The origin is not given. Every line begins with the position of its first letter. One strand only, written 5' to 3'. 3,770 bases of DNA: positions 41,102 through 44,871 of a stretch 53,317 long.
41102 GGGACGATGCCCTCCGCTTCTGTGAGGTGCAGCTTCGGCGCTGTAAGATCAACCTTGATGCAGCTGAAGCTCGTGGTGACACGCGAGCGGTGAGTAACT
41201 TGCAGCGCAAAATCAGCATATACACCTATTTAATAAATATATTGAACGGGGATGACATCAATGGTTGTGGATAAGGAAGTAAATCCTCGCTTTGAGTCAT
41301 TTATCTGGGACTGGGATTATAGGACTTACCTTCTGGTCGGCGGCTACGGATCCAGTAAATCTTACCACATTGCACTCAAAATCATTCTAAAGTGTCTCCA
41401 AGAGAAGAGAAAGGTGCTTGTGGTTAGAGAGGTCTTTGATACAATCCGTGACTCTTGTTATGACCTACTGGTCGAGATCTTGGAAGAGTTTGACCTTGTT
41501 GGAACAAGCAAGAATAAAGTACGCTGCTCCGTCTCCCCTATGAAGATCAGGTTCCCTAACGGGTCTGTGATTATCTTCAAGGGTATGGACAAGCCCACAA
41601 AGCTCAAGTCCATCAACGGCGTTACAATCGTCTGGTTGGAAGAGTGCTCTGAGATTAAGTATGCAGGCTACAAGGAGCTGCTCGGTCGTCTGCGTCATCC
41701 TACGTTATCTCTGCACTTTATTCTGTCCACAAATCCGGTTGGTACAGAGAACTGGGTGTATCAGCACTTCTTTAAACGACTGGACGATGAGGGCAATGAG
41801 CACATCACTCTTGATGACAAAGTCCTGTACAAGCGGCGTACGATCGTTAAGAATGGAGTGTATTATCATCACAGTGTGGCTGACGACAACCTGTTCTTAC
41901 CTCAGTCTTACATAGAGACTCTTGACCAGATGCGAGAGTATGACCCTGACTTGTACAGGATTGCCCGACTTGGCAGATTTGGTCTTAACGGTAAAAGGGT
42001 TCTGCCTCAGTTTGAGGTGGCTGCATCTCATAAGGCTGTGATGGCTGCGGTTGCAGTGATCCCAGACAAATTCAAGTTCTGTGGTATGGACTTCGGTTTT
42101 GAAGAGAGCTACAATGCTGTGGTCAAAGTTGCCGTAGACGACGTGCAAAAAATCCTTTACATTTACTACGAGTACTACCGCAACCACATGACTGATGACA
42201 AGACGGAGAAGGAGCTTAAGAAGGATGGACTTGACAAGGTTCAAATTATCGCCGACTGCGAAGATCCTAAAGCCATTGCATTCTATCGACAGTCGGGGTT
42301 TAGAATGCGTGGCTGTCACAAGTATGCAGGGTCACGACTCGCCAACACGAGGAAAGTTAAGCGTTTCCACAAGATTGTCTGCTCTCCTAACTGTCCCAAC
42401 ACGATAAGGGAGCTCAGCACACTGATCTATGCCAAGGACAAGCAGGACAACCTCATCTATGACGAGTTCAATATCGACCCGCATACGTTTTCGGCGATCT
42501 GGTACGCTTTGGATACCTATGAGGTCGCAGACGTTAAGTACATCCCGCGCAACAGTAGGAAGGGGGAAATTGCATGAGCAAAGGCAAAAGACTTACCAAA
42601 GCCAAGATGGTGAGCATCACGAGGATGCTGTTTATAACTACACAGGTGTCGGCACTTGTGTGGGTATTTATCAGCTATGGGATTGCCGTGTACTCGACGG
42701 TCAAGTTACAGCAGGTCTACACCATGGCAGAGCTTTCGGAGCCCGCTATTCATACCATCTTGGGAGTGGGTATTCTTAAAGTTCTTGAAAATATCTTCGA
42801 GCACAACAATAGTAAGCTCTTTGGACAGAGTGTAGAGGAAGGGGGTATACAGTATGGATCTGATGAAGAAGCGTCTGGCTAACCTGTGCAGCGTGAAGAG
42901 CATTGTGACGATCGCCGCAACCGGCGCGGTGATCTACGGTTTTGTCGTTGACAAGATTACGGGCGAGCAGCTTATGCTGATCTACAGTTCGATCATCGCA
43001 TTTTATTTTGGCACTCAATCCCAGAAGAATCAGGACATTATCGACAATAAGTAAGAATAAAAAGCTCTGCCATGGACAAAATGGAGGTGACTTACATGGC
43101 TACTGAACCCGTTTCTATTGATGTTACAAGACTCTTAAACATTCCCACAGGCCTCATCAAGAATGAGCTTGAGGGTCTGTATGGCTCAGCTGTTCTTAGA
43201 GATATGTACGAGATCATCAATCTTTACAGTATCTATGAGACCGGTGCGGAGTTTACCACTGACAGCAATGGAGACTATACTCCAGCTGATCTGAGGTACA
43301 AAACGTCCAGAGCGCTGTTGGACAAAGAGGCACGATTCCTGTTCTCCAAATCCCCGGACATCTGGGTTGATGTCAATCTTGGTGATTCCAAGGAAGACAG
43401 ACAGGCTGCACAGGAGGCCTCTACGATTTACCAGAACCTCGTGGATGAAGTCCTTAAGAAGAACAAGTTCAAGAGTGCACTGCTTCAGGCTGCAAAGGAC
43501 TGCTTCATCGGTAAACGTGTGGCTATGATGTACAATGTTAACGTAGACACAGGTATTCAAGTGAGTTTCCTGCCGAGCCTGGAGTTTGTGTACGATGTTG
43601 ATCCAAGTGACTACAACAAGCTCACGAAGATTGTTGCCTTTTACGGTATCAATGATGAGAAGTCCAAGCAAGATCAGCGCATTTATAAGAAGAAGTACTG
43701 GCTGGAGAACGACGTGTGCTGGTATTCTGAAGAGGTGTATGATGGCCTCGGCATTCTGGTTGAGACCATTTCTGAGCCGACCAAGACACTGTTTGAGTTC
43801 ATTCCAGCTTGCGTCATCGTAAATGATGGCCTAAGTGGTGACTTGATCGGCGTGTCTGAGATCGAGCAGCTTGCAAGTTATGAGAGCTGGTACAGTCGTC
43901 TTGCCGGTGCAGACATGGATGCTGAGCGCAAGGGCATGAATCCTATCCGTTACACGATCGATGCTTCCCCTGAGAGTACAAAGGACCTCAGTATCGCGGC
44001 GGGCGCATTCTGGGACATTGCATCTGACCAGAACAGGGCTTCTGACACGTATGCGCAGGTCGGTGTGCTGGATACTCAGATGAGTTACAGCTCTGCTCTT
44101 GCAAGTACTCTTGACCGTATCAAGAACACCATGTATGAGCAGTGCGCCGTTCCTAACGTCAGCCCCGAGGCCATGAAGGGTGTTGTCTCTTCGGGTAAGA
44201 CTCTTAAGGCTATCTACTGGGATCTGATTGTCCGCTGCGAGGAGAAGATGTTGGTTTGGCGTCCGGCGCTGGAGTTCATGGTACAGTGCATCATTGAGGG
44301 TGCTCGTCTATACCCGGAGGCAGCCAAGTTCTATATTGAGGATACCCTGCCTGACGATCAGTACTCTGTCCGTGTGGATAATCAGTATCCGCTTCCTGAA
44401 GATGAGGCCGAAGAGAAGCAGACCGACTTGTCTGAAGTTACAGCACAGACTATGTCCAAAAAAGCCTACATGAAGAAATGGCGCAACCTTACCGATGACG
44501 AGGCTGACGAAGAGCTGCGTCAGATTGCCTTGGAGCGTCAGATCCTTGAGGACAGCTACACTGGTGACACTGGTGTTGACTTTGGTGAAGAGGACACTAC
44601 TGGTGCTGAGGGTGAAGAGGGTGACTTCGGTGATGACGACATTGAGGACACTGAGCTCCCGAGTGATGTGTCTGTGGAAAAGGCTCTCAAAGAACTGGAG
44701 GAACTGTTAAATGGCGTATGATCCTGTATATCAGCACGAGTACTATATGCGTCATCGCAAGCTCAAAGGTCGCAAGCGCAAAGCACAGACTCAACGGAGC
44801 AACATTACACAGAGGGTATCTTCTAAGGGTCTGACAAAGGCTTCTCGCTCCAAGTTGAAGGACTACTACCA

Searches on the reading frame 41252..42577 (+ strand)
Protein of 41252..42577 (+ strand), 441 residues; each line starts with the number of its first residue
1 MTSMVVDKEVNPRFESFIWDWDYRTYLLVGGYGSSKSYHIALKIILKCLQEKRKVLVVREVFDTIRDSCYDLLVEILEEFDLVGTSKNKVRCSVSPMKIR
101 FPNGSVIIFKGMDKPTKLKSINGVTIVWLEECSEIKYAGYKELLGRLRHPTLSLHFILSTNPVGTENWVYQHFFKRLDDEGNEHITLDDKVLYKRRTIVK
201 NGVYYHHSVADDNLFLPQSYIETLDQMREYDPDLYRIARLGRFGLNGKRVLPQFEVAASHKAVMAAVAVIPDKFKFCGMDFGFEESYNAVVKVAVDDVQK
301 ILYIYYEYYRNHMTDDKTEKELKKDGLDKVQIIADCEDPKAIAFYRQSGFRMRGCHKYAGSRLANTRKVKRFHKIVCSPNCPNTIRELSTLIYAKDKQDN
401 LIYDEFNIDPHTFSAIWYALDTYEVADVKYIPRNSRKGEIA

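Call 3: search_protein_families(library=pfam, proteins=[window:41252-42577:+], max_evalue=0.01)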
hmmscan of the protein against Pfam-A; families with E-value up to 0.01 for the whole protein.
window:41252-42577:+ (441 aa): 3 families
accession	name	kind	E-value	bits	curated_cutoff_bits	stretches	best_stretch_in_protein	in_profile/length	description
PF04466.19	Terminase_3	-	5.4e-66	222.4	23.2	1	26-242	5-201/201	Phage terminase large subunit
PF17288.8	Terminase_3C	-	1.2e-34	120.4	26.7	1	280-421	1-154/155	Terminase RNAseH like domain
PF03237.21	Terminase_6N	-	5.4e-10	39.7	22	1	29-255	3-212/215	Terminase large subunit, T4likevirus-type, N-terminal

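Call 4: search_protein_families(library=phrogs, proteins=[window:41252-42577:+], max_evalue=0.001)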
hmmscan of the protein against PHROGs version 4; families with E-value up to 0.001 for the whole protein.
window:41252-42577:+ (441 aa): 7 families
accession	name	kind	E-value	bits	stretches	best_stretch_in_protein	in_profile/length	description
phrog_2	-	head and packaging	5.5e-50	171.9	1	14-429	264-597/807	terminase large subunit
phrog_3717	-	head and packaging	1.2e-49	170.3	2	3-184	4-188/277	terminase large subunit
phrog_5653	-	head and packaging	2.5e-23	83.8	1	270-429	26-186/199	terminase large subunit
phrog_6672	-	head and packaging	4.9e-17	62.8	1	299-423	4-129/145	terminase large subunit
phrog_979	-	head and packaging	8.2e-14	52.2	1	11-208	155-347/642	terminase large subunit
phrog_8711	-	head and packaging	4.8e-07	30.8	1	3-75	6-78/89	terminase large subunit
phrog_22023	-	unknown function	2.9e-06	28.6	1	200-313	47-151/153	-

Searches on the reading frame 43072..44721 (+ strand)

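Call 3: search_protein_families(library=pfam, proteins=[window:43072-44721:+], max_evalue=0.01)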
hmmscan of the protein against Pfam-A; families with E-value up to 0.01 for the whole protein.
window:43072-44721:+ (549 aa): 1 family
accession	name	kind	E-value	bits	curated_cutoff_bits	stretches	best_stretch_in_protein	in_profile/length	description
PF05133.19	SPP1_portal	-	2.4e-24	86.5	25.5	1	80-490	49-411/416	Phage portal protein, SPP1 Gp6-like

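Call 4: search_protein_families(library=phrogs, proteins=[window:43072-44721:+], max_evalue=0.001)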
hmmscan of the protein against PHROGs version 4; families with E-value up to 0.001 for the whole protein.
window:43072-44721:+ (549 aa): 2 families
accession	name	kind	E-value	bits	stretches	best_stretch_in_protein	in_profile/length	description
phrog_64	-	head and packaging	2.7e-37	129.4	1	80-523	130-534/547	portal protein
phrog_533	-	head and packaging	3.5e-13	49.9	1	392-489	390-480/495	portal protein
